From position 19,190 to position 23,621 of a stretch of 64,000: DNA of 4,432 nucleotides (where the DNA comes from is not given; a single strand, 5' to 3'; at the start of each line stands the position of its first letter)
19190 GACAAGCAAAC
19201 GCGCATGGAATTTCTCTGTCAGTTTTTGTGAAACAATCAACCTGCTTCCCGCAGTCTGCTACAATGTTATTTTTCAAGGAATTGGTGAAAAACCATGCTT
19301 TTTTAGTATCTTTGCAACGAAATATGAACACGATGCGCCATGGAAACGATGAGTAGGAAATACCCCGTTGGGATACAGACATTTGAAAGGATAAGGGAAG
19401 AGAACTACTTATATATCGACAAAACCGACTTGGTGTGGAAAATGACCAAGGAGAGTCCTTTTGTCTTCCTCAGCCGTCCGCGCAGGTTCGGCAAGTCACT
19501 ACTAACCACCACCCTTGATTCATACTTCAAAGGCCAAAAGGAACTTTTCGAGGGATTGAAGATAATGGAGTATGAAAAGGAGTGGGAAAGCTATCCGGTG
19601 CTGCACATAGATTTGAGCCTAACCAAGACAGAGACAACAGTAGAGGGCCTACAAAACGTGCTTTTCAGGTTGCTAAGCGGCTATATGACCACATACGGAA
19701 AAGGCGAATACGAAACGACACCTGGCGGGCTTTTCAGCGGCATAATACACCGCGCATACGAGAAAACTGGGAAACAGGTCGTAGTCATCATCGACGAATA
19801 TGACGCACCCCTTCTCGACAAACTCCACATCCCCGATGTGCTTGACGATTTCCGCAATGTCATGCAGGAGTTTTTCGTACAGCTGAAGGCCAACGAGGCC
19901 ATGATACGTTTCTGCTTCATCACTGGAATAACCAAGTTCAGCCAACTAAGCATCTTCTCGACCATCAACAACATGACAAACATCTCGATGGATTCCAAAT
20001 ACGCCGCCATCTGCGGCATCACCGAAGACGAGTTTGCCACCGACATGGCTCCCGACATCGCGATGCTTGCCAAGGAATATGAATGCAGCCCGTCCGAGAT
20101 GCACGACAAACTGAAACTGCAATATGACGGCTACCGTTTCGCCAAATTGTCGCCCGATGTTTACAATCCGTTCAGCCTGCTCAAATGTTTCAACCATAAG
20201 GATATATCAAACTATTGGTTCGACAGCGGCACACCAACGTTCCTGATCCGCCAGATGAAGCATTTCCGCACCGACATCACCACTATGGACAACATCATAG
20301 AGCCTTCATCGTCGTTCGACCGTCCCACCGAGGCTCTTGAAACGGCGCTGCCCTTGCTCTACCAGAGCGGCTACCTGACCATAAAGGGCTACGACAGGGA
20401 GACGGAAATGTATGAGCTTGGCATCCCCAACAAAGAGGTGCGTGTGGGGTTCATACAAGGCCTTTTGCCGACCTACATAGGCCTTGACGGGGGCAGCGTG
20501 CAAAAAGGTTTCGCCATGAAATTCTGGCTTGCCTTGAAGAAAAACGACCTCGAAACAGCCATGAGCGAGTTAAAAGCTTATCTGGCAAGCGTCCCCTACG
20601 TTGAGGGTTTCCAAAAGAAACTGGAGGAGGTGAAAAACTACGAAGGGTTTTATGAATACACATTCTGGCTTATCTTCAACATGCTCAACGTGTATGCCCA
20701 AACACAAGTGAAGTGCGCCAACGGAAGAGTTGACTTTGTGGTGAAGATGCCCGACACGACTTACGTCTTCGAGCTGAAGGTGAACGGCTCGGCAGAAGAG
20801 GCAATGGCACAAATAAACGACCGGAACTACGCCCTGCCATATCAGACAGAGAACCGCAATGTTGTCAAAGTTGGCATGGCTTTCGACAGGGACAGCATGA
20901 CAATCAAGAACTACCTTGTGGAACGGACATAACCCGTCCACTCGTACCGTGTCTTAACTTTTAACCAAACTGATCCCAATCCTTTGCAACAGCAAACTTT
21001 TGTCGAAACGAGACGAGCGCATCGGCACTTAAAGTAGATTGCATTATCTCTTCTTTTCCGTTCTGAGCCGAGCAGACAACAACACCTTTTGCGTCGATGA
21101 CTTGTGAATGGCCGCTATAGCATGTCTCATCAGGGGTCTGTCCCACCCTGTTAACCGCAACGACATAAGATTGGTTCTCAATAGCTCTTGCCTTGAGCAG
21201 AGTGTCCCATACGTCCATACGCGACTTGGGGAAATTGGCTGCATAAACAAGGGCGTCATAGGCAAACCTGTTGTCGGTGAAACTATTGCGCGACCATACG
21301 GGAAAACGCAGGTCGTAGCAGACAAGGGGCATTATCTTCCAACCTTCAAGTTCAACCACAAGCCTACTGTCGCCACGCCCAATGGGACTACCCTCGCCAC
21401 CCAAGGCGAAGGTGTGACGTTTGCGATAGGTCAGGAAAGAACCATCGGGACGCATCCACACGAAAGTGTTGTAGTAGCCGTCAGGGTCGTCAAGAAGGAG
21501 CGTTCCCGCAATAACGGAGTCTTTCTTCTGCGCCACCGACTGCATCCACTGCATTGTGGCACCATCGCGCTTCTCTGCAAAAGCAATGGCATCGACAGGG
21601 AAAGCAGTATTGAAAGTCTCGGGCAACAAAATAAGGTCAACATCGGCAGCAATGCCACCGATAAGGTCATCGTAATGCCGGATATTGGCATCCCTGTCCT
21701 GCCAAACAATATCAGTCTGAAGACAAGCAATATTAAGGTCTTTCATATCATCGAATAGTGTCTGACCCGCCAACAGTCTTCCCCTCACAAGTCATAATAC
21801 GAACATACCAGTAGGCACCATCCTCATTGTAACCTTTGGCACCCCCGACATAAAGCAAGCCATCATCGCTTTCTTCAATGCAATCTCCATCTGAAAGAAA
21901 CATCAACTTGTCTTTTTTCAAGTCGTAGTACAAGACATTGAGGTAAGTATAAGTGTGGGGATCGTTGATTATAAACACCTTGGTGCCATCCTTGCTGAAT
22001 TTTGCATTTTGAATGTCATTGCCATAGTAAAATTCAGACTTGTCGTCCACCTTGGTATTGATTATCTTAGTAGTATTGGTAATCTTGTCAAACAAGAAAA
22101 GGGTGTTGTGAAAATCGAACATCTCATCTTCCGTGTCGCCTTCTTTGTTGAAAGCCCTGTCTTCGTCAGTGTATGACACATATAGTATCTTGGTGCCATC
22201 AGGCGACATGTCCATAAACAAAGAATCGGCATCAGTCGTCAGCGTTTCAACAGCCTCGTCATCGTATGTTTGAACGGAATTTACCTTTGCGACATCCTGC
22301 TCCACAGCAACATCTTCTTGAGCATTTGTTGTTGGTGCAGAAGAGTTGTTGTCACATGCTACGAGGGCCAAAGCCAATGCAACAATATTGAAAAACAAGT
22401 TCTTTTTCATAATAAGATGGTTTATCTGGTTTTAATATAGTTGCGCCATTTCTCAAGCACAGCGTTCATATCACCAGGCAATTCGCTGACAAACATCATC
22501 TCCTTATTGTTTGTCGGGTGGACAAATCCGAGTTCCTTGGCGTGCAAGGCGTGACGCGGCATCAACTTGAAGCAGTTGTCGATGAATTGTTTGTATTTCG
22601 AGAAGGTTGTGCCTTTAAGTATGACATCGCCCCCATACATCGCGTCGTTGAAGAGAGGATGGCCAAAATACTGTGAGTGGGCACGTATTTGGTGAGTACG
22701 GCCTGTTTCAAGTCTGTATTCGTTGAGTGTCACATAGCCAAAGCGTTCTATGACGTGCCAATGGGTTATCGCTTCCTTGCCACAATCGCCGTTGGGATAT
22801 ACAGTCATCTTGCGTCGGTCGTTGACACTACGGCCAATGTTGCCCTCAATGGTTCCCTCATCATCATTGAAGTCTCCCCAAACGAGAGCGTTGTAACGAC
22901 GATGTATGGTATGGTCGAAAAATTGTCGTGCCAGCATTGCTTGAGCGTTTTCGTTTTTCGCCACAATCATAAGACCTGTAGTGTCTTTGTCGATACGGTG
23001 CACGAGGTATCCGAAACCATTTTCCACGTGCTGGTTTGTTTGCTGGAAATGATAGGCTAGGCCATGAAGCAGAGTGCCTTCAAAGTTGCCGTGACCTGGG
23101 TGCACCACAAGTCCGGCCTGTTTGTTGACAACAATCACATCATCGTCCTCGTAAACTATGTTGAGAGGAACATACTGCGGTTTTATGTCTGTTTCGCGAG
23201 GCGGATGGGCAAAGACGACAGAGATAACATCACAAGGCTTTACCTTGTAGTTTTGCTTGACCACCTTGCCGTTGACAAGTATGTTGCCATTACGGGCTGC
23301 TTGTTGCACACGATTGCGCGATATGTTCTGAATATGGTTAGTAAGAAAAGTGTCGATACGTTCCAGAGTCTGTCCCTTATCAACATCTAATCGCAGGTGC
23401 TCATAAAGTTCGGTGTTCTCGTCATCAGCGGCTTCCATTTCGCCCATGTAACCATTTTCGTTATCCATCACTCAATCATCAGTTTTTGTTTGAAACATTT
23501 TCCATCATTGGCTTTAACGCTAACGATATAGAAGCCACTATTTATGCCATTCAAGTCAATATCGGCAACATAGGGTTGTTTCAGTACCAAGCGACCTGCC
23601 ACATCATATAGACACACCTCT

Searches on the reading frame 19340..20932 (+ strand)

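Call 100: search_protein_families(library=pfam, proteins=[window:19340-20932:+], max_evalue=0.00001)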
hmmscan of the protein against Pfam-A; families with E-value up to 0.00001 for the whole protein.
window:19340-20932:+ (530 aa): 2 families
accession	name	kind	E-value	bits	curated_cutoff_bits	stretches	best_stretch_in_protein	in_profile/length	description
PF09820.16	AAA-ATPase_like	-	5e-64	216.2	26.1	1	9-206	1-201/201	Predicted AAA-ATPase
PF08011.17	PDDEXK_9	-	2.4e-17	63.3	25.5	1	434-523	2-103/105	PD-(D/E)XK nuclease superfamily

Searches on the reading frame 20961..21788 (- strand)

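Call 13: search_protein_families(library=pfam, proteins=[window:20961-21788:-], max_evalue=0.001)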
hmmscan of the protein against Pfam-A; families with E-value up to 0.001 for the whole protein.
window:20961-21788:- (275 aa): 1 family
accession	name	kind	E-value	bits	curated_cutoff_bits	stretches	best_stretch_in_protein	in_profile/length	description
PF00795.27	CN_hydrolase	-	9e-38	130.5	23.2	1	20-262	2-255/256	Carbon-nitrogen hydrolase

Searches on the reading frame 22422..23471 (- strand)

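Call 13: search_protein_families(library=pfam, proteins=[window:22422-23471:-], max_evalue=0.001)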
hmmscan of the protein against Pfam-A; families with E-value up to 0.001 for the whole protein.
window:22422-23471:- (349 aa): 2 families
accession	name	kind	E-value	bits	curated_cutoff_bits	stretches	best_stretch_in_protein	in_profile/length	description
PF00849.27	PseudoU_synth_2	-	1.5e-27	97.1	26.8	1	111-267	1-151/152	RNA pseudouridylate synthase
PF01479.30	S4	-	8.5e-11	41.9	22.8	1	37-83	1-48/48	S4 domain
